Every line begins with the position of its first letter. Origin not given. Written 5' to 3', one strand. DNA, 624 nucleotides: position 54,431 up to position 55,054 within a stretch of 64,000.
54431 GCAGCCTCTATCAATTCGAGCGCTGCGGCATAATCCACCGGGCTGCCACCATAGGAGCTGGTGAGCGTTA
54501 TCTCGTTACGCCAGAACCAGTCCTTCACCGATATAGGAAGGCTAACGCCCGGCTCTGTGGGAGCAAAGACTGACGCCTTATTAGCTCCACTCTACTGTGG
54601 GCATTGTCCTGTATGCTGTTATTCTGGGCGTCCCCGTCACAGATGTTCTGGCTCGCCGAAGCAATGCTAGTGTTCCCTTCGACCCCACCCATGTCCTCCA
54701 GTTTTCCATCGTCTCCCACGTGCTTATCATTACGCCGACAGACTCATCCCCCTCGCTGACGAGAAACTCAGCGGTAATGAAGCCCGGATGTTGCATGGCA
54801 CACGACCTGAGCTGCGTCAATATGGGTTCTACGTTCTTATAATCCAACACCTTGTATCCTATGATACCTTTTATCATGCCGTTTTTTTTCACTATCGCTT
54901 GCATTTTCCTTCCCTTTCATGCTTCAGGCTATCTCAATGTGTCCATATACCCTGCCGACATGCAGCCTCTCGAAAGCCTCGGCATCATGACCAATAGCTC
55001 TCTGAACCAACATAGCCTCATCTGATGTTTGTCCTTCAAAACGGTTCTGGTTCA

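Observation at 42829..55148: Cassette-like accessory island partitioned by recurring tRNA-3'-end-like scars, with no recombinase in sight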

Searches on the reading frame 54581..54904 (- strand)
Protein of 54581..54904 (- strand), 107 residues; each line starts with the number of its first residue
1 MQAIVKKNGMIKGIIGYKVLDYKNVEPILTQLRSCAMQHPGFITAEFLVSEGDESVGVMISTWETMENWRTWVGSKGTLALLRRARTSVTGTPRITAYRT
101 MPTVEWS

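Call 16: search_protein_families(library=pfam, proteins=[window:54581-54904:-], max_evalue=0.01)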
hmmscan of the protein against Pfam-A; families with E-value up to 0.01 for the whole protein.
window:54581-54904:- (107 aa): 1 family
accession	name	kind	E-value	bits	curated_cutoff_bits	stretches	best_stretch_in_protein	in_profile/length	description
PF03992.22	ABM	-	1.3e-06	28.9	23.1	1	28-77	21-71/78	Antibiotic biosynthesis monooxygenase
